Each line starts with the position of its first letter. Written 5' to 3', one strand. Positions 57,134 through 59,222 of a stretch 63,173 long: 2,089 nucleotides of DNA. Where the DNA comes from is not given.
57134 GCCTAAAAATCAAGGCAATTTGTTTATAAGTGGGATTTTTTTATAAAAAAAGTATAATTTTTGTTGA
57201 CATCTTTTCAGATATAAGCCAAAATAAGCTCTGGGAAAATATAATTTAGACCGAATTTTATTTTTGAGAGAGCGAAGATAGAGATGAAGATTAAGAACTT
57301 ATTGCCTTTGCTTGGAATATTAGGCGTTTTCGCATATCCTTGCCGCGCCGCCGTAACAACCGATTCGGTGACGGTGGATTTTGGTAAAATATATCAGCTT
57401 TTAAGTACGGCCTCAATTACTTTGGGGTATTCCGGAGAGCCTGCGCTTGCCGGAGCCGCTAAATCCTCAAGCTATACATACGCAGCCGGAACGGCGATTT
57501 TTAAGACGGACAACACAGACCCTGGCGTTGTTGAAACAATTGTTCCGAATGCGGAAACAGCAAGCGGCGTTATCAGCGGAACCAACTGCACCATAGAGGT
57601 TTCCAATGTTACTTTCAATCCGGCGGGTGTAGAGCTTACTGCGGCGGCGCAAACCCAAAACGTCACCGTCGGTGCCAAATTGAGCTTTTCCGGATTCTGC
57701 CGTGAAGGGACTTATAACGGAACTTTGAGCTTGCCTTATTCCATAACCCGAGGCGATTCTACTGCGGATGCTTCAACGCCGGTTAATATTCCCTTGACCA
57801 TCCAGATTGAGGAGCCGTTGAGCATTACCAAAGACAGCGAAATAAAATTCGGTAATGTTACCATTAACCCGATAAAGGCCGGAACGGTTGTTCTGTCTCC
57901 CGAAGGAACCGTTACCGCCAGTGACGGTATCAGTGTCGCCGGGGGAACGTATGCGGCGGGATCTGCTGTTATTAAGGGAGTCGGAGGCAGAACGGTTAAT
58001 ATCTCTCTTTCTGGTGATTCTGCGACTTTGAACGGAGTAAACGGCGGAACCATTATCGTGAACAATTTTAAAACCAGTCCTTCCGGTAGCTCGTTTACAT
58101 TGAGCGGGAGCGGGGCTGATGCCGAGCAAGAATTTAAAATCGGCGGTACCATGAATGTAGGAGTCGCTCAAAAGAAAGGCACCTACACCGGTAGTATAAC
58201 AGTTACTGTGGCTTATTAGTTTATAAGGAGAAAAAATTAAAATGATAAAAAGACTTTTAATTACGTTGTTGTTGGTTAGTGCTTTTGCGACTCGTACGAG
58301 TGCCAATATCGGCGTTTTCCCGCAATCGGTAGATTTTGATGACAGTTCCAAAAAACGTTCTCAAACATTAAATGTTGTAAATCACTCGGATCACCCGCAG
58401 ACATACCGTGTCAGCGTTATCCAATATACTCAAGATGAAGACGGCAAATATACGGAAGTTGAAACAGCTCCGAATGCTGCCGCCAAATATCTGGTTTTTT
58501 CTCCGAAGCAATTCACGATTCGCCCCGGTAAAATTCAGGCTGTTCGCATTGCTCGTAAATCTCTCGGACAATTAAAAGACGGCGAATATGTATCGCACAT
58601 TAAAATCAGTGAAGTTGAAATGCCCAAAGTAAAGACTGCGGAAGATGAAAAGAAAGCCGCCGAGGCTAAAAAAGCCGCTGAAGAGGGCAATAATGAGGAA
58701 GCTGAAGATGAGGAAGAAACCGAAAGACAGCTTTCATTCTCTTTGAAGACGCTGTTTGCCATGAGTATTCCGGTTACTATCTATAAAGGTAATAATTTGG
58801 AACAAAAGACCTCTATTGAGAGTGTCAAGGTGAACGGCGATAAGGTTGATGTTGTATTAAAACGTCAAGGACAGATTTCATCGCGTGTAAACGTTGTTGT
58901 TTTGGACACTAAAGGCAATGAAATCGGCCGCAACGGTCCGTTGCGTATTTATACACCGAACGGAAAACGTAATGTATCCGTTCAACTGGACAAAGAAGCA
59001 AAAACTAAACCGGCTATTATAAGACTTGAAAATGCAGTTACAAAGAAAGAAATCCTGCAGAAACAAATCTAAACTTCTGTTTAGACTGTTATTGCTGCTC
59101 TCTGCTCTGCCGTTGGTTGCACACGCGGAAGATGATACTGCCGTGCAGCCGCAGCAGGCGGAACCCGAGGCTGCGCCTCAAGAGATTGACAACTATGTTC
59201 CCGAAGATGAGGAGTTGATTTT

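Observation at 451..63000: Ten dispersed paralogs of a small secreted protein with a near-invariant donor-strand-like N-terminus and a variable body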

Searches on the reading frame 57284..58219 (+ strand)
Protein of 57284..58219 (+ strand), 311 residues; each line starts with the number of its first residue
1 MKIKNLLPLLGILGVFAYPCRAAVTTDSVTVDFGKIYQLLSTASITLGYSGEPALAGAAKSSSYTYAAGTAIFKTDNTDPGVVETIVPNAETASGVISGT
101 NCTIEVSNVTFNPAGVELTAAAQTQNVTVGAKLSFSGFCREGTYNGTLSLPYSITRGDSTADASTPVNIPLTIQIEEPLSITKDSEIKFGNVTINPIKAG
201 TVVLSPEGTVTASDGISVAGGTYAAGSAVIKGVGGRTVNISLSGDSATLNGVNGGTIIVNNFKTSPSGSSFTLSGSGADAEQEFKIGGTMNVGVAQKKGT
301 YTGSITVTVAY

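Call 41: search_protein_families(library=pfam, proteins=[window:57284-58219:+], max_evalue=1)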
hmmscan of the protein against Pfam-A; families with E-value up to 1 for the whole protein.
window:57284-58219:+ (311 aa): 3 families
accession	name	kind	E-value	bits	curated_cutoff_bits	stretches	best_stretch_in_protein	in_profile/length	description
PF14352.11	DUF4402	-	4.7e-30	105.3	25.2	2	179-311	1-129/129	Domain of unknown function (DUF4402)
PF13944.12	Calycin_like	-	0.012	16.3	30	1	227-308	25-109/124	Calycin-like beta-barrel domain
PF18705.7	DUF5643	-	0.14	12.6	34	0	252-294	12-52/115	Family of unknown function (DUF5643)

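Call 71: find_homologous_proteins(query=window:57284-58216:+, max_evalue=0.001)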
Query window:57284-58216:+ (311 aa): 1 proteins with E <= 0.001 among 7304 candidates.
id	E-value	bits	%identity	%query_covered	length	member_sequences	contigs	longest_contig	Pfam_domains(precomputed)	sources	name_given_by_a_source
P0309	1.6e-14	72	27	91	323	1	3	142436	PF14352.12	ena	-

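Call 94: search_protein_families(library=ncbifam, proteins=[window:57284-58216:+], max_evalue=1)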
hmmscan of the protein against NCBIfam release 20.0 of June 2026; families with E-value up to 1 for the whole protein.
window:57284-58216:+ (311 aa): 0 families

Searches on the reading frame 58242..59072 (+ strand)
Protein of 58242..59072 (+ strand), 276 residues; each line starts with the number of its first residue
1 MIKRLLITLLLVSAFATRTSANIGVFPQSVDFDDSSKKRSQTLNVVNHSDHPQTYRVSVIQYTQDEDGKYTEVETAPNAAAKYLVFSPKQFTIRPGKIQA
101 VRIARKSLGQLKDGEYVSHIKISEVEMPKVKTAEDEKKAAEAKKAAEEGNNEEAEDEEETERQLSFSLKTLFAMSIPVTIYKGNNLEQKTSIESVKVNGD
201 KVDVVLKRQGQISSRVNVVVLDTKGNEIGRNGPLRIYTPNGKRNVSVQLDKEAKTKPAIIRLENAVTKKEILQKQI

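Call 41: search_protein_families(library=pfam, proteins=[window:58242-59072:+], max_evalue=1)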
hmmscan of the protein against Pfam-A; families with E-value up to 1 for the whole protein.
window:58242-59072:+ (276 aa): 6 families
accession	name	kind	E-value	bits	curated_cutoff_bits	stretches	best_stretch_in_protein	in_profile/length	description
PF06280.18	fn3_5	-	1.5e-06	29.3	27.6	1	32-104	3-77/112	Fn3-like domain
PF00345.26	PapD_N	-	4.2e-05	24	23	1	36-134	13-103/126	Pili and flagellar-assembly chaperone, PapD N-terminal domain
PF22076.2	Cep192_D6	-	0.0026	18.4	35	0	24-59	5-42/101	Cep192 domain 6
PF03612.19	EIIBC-GUT_N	-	0.036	14.2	22.8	1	112-163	102-152/184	Sorbitol phosphotransferase enzyme II N-terminus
PF14016.12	DUF4232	-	0.066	13.8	27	0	193-252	52-112/129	Domain of unknown function (DUF4232)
PF20251.4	Big_14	-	0.074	13.5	27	1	38-116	15-88/104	Bacterial Ig-like domain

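Call 42: search_solved_structures(query=window:58242-59072:+, max_evalue=10)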
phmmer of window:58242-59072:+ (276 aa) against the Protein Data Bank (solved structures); distinct sequences matched with E-value up to 10: 2.
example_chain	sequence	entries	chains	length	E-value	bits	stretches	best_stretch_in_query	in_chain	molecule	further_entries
9tz5_u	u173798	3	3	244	0.22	14.3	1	118-165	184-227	Large ribosomal subunit protein bL25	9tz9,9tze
2e6j_A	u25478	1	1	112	1.3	11.8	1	77-108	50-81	HYDIN protein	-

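Call 86: search_solved_structures(query=A8, max_evalue=10, show_alignments=1)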
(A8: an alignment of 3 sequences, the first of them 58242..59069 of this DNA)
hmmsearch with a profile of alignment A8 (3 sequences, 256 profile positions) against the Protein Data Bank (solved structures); distinct sequences matched with E-value up to 10: 3.
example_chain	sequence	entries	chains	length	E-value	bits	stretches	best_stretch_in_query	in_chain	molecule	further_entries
6sj6_9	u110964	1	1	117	0.38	13.1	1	131-187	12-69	Ribosomal silencing factor RsfS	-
6sj5_A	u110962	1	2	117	0.38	13.1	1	131-187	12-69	Ribosomal silencing factor RsfS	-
8bdw_A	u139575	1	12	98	1.4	11.3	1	68-105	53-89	Cell surface adherence protein,collagen-binding domain, LPXTG-motif cell wall anchor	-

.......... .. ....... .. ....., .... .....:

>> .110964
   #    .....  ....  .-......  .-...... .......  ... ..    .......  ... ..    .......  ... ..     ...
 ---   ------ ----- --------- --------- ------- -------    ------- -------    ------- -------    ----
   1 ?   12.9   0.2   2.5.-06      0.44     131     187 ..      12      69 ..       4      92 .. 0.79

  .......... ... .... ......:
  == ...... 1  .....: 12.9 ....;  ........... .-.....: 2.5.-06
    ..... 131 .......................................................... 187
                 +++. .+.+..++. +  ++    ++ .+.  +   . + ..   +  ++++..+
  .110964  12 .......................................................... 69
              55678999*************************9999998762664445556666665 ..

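Call 94: search_protein_families(library=ncbifam, proteins=[window:58242-59069:+], max_evalue=1)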
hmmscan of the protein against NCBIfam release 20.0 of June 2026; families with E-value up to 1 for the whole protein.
window:58242-59069:+ (276 aa): 2 families
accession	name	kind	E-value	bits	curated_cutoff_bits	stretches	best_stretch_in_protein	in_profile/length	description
NF011836.1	PRK15308.1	equivalog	2.4e-06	27.3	500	1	9-106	11-107/236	fimbrial chaperone TcfA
NF011782.0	PRK15246.1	equivalog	0.00029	20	277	1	3-227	11-232/252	fimbrial assembly chaperone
